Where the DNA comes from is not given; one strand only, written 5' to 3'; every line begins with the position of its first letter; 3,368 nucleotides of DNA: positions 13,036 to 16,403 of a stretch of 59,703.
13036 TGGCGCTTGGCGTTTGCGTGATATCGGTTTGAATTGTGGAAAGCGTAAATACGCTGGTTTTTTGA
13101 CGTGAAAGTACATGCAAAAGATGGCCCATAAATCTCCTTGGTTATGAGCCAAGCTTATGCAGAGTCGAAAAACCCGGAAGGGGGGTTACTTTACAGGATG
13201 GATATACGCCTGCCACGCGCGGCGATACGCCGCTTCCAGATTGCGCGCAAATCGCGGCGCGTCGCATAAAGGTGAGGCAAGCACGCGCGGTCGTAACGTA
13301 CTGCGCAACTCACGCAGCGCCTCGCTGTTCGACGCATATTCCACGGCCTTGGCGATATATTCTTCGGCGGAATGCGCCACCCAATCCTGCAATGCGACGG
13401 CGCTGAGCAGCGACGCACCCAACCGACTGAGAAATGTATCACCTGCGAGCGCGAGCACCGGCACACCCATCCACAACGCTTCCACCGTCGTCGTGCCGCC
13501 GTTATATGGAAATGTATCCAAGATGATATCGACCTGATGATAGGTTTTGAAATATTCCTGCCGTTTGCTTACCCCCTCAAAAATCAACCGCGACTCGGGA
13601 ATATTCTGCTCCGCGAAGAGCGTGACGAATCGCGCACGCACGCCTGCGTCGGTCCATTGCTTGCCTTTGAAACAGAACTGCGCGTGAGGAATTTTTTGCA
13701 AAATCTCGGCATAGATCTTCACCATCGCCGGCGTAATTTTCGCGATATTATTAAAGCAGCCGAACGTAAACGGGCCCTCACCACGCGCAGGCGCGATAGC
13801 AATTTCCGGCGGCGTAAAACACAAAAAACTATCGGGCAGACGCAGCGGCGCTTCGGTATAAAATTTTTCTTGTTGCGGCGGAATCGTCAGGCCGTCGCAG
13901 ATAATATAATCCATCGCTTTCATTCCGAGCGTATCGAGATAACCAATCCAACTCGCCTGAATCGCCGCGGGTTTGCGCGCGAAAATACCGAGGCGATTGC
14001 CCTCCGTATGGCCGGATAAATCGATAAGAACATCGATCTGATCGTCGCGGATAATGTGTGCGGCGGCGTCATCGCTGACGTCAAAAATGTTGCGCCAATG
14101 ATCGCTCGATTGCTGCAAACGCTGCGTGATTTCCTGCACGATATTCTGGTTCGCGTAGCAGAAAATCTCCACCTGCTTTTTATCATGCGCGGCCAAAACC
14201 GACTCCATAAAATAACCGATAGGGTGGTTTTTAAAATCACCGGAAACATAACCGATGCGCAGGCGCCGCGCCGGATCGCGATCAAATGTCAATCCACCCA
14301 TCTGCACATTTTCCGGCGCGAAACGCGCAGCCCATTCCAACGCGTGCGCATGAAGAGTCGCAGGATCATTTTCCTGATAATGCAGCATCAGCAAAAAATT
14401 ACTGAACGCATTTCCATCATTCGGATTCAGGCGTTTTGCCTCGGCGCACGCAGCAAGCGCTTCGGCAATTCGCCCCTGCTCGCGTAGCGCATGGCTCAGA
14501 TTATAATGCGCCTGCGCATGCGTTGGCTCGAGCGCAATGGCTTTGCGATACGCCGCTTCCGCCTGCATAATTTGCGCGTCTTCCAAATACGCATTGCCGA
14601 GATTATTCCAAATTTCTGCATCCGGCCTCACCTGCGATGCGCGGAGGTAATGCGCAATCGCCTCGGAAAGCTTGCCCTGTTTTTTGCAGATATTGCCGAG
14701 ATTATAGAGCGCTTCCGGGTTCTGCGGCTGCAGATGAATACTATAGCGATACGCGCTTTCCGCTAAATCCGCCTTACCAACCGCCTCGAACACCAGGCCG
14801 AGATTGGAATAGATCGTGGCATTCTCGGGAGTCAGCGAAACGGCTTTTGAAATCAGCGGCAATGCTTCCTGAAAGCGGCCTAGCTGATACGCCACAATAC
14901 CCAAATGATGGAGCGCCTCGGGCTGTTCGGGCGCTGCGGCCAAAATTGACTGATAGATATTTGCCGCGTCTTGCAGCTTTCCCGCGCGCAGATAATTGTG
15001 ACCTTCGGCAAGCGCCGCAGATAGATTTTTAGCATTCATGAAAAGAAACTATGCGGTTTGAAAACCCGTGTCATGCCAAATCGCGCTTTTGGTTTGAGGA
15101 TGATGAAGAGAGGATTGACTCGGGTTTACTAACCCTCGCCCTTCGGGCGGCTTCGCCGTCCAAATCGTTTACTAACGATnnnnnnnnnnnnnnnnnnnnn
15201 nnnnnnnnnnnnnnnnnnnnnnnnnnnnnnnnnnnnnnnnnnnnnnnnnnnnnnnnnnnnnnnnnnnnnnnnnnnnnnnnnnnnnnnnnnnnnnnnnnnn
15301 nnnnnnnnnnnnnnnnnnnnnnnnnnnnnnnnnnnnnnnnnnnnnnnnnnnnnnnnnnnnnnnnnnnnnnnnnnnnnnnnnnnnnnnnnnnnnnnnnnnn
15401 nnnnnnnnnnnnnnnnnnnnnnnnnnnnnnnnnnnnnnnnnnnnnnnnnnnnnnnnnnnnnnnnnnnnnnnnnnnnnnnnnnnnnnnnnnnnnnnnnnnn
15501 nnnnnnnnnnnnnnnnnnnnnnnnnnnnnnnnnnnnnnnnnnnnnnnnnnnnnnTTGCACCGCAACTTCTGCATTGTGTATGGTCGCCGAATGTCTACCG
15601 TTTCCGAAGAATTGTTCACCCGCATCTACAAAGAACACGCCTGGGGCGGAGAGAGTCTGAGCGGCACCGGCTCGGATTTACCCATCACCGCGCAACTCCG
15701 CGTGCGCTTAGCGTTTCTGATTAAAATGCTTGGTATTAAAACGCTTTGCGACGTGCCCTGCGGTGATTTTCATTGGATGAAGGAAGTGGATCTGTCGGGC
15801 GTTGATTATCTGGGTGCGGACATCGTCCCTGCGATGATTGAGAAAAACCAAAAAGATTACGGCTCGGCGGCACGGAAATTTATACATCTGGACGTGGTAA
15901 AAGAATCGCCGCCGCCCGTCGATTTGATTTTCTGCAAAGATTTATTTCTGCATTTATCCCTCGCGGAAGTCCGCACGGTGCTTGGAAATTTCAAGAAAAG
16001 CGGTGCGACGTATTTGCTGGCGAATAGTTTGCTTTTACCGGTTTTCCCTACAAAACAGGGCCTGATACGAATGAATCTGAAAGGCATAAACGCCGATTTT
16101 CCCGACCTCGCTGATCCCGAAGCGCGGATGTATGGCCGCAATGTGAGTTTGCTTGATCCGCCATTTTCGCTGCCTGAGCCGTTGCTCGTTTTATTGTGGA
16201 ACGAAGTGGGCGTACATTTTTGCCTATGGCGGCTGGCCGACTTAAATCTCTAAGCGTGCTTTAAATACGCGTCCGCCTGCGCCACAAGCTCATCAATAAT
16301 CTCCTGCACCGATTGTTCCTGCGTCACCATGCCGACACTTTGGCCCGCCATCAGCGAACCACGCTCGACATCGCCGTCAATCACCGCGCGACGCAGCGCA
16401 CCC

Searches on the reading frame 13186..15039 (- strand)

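Call 60: search_protein_families(library=pfam, proteins=[window:13186-15039:-], max_evalue=0.001)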
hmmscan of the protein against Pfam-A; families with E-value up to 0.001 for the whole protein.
window:13186-15039:- (617 aa): 23 families
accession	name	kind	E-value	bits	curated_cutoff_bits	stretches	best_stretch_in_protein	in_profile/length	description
PF13844.12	Glyco_transf_41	-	2.3e-63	214.8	25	2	257-406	78-229/543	Glycosyl transferase family 41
PF00515.34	TPR_1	-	2.3e-31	106.7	27.8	4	108-140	1-33/34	Tetratricopeptide repeat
PF07719.23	TPR_2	-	2.5e-31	105.6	27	4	108-140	1-33/34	Tetratricopeptide repeat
PF13414.12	TPR_11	-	3.9e-29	100.5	26.8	3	115-153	1-40/42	TPR repeat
PF13432.12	TPR_16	-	3.5e-28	98.1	32.7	3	10-73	1-64/65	Tetratricopeptide repeat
PF13431.12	TPR_17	-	2.5e-26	90.2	24.4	2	163-195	1-33/34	Tetratricopeptide repeat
PF13181.12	TPR_8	-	2.9e-23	80.4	25.7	3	141-174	1-34/34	Tetratricopeptide repeat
PF14559.12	TPR_19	-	1.7e-21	76.7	25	3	17-74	2-59/68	Tetratricopeptide repeat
PF13424.12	TPR_12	-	1.3e-16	61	30.1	3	41-98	4-69/77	Tetratricopeptide repeat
PF13428.12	TPR_14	-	1.4e-16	59.8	23.5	0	108-149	1-43/44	Tetratricopeptide repeat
PF13176.12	TPR_7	-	1.8e-15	56.1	27.9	1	110-140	1-31/36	Tetratricopeptide repeat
PF23914.1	TPR_CcmH_CycH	-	5e-11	43.1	42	1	33-135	43-148/158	Cytochrome c-type biogenesis protein H TPR domain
PF13371.12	TPR_9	-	2.5e-10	40.7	35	1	16-75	5-64/73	Tetratricopeptide repeat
PF13374.12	TPR_10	-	9.4e-08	32.3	27.5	0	42-67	4-29/42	Tetratricopeptide repeat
PF13174.12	TPR_6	-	1.5e-06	28.9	26.3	0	109-134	1-26/33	Tetratricopeptide repeat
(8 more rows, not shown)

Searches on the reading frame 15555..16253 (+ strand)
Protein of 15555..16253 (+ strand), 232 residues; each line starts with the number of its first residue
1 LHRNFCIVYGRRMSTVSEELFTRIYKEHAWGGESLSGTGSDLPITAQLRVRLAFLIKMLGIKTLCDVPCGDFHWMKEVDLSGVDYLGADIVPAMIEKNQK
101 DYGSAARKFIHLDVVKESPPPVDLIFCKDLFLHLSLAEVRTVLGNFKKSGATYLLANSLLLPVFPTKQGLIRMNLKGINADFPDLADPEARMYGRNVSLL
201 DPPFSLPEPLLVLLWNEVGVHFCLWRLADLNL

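Call 60: search_protein_families(library=pfam, proteins=[window:15555-16253:+], max_evalue=0.001)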
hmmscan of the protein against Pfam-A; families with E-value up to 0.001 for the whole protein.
window:15555-16253:+ (232 aa): 2 families
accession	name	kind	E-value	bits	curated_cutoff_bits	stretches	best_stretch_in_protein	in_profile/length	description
PF08242.18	Methyltransf_12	-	1.5e-05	26.1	30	1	66-148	2-90/98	Methyltransferase domain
PF13649.12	Methyltransf_25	-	0.00072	20.6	27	0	66-147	3-90/97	Methyltransferase domain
